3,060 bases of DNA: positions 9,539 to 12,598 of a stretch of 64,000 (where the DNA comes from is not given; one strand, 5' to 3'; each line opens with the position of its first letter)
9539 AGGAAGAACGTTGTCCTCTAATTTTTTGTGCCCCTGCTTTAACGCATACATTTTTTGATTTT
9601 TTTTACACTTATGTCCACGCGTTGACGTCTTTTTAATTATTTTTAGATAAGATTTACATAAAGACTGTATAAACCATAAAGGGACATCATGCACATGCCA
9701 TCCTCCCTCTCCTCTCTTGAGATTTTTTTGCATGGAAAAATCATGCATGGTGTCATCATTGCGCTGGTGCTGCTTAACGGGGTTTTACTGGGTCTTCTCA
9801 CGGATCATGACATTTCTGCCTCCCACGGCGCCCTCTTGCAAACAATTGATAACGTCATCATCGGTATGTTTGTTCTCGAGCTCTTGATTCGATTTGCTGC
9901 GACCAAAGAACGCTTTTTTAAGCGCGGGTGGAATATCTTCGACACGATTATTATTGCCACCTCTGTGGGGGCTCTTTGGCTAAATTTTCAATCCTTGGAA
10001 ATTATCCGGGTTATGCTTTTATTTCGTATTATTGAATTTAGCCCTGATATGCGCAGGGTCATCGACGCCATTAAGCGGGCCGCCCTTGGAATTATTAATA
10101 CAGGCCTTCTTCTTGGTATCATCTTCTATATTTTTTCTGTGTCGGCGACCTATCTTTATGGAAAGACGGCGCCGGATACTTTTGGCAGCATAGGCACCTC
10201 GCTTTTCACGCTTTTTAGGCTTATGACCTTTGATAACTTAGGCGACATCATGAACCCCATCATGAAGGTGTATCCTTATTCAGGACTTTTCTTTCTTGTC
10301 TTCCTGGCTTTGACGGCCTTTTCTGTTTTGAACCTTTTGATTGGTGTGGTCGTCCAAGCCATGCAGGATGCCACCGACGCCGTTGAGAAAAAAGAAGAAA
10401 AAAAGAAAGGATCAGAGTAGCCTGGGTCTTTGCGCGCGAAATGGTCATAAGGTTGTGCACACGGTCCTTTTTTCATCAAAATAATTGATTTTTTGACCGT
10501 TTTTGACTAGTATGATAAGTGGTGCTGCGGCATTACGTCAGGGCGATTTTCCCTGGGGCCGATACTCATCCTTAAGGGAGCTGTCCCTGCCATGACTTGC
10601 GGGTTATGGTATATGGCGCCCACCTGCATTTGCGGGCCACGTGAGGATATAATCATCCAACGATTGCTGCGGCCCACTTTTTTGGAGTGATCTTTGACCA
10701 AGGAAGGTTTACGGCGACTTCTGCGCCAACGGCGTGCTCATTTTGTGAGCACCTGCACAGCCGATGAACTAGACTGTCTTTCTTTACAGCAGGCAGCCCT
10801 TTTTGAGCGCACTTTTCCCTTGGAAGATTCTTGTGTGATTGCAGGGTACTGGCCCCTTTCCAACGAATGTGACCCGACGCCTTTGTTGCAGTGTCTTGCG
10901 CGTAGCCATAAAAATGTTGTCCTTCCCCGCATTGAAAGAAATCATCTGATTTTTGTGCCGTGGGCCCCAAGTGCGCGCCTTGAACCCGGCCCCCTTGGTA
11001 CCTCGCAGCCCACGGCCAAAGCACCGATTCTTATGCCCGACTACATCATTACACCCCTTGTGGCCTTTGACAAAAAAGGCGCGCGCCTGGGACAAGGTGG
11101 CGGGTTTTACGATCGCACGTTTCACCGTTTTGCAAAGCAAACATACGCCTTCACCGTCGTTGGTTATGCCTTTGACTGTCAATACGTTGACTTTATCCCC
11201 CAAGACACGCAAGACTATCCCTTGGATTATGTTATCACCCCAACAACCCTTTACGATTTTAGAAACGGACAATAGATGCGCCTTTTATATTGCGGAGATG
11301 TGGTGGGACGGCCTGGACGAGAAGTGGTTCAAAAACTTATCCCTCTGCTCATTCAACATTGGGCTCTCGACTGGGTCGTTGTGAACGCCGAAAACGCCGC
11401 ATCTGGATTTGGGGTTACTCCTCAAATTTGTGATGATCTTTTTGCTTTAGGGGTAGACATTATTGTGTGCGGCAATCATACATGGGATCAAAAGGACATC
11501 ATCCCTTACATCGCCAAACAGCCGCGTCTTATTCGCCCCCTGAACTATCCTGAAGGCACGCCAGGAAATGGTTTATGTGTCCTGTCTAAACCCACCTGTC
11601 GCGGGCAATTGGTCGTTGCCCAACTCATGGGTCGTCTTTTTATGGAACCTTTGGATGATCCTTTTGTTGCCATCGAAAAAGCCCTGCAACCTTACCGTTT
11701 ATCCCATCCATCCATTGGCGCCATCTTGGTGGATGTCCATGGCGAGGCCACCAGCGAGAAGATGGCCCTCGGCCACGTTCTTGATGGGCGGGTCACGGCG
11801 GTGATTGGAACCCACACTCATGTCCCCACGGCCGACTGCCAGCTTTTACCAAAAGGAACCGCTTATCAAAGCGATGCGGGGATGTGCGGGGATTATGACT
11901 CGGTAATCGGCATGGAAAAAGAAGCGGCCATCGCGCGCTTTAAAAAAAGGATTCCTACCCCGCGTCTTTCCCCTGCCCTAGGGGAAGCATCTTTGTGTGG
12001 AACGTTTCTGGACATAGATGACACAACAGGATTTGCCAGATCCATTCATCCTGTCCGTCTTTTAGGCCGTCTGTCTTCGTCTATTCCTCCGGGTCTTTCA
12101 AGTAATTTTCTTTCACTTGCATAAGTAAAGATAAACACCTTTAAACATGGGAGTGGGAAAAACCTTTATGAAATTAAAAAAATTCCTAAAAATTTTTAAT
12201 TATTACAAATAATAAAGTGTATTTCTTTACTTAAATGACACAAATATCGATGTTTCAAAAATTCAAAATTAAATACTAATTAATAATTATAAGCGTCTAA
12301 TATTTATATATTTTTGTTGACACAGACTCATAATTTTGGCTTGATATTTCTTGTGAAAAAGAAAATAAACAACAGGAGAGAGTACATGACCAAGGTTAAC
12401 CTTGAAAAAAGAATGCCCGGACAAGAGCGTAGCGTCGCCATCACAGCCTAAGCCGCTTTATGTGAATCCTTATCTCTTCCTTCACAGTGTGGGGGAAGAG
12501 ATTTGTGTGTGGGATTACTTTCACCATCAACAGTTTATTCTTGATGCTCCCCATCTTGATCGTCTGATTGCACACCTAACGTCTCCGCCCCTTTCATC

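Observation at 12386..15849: Orphan SagB/ThcOx-type dehydrogenase coupled to a POT peptide transporter and a LysR regulator, with no YcaO: candidate non-canonical peptide-modification system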

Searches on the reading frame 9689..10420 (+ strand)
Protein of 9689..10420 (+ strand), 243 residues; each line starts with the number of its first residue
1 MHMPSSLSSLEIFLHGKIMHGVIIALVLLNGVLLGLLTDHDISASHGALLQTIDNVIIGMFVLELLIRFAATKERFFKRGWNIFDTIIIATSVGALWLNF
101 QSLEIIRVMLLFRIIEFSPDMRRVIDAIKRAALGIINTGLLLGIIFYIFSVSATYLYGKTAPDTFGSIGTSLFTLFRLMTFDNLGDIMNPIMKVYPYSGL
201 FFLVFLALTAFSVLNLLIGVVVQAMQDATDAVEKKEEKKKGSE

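Call 3: search_protein_families(library=pfam, proteins=[window:9689-10420:+], max_evalue=0.01)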
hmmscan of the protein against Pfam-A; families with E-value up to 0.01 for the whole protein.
window:9689-10420:+ (243 aa): 2 families
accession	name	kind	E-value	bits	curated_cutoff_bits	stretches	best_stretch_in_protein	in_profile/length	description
PF00520.37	Ion_trans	-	3.8e-37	128.2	25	1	18-230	3-238/241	Ion transport protein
PF08016.18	PKD_channel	-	5.7e-09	36.2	22.4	1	106-226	106-223/225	Polycystin cation channel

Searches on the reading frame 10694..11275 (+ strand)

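Call 3: search_protein_families(library=pfam, proteins=[window:10694-11275:+], max_evalue=0.01)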
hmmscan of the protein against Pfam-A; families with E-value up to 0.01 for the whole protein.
window:10694-11275:+ (193 aa): 1 family
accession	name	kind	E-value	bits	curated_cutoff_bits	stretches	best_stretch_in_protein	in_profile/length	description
PF01812.26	5-FTHF_cyc-lig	-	9.9e-32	110.8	27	1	36-183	30-186/186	5-formyltetrahydrofolate cyclo-ligase family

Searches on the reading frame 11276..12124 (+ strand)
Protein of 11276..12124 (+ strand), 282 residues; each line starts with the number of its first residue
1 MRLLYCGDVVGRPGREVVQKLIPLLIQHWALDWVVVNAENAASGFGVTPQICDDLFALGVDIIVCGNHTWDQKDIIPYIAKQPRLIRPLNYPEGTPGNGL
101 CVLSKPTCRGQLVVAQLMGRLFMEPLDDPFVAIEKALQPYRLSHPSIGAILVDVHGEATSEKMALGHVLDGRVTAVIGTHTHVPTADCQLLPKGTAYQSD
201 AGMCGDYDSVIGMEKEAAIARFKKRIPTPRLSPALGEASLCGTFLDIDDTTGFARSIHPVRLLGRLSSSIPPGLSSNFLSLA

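Call 3: search_protein_families(library=pfam, proteins=[window:11276-12124:+], max_evalue=0.01)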
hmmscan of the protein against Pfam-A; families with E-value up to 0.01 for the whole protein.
window:11276-12124:+ (282 aa): 2 families
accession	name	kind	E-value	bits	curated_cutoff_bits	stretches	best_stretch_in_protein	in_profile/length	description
PF13277.11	YmdB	-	1.1e-95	320.1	27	1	4-259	1-252/253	YmdB-like protein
PF00149.33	Metallophos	-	0.00029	21.8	21.5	1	1-184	1-191/191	Calcineurin-like phosphoesterase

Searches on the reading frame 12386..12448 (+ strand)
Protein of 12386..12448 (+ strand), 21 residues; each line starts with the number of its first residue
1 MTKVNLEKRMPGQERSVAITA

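Call 22: search_protein_families(library=ncbifam, proteins=[window:12386-12448:+], max_evalue=10)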
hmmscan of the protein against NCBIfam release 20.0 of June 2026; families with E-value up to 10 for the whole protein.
seq(21 aa): 0 families

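Call 81: list_cluster_members(proteins=[window:12386-12448:+, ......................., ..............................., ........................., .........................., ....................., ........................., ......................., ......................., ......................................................])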
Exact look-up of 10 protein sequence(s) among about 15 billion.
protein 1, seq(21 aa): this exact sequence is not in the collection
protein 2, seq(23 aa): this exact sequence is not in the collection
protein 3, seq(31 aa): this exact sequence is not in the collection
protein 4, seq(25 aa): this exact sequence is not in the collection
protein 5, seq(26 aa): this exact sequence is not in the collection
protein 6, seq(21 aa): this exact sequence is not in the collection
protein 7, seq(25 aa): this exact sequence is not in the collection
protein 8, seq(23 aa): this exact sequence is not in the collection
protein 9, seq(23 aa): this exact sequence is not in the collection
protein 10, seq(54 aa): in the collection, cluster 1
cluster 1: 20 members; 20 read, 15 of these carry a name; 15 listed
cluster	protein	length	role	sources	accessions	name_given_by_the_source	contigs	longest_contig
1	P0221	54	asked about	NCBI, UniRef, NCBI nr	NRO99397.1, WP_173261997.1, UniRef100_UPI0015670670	hypothetical protein GWC77_26290 [Paraburkholderia sp. NMBU_R16] | hypothetical protein n=1 Tax=Paraburkholderia sp. NMBU_R16 TaxID=2698676 ... | hypothetical protein [Paraburkholderia sp. NMBU_R16]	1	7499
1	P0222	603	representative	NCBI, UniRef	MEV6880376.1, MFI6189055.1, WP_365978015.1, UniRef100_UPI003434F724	ABC transporter permease subunit [Streptomyces sp. NPDC051135] | ABC transporter permease subunit n=1 Tax=unclassified Streptomyces TaxID=2593676 ...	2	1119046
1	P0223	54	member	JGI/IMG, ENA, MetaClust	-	\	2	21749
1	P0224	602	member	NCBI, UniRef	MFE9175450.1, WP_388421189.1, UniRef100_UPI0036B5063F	ABC transporter permease subunit [Streptomyces sp. NPDC007126] | ABC transporter permease subunit n=1 Tax=Streptomyces sp. NPDC007126 TaxID=3364774 ...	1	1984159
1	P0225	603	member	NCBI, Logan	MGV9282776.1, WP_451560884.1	ABC transporter permease subunit [Streptomyces sp. NPDC003730]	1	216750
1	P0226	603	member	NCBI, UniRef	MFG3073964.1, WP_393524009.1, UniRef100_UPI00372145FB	ABC transporter permease subunit [Streptomyces sp. NPDC048225] | ABC transporter permease subunit n=1 Tax=Streptomyces sp. NPDC048225 TaxID=3365518 ...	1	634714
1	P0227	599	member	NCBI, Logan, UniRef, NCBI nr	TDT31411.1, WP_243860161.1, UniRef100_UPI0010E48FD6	peptide/nickel transport system permease protein [Streptomyces sp. BK208] | ABC transporter permease subunit n=1 Tax=Streptomyces sp. BK208 TaxID=2512150 ... | ABC transporter permease subunit [Streptomyces sp. BK208]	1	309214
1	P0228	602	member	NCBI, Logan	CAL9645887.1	hypothetical protein SUDANB43_06450 [Streptomyces sp. enrichment culture]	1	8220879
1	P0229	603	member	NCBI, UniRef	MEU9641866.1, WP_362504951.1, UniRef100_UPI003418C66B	ABC transporter permease subunit [Streptomyces sp. NPDC048188] | ABC transporter permease subunit n=1 Tax=Streptomyces sp. NPDC048188 TaxID=3155749 ...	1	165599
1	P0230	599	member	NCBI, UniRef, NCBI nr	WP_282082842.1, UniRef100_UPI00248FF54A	ABC transporter permease subunit [Streptomyces tendae] | ABC transporter permease subunit n=1 Tax=Streptomyces tendae TaxID=1932 ...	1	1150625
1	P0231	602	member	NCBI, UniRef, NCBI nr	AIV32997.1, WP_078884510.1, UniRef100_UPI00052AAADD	ABC transporter permease subunit [Streptomyces sp. CCM_MD2014] | ABC transporter permease subunit n=1 Tax=Streptomyces sp. CCM_MD2014 TaxID=1561022 ...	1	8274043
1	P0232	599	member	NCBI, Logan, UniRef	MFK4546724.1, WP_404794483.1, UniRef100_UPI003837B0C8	peptide/nickel transport system permease protein [Streptomyces tendae] | ABC transporter permease subunit n=1 Tax=Streptomyces tendae TaxID=1932 ...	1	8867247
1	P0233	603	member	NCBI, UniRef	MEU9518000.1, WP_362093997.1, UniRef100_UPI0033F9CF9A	ABC transporter permease subunit [Streptomyces sp. NPDC048224] | ABC transporter permease subunit n=1 Tax=Streptomyces sp. NPDC048224 TaxID=3154500 ...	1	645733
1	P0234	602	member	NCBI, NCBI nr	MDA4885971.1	ABC transporter permease subunit [Streptomyces sp. MS2A]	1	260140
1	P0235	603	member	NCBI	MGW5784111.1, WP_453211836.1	ABC transporter permease subunit [Streptomyces sp. NPDC003757]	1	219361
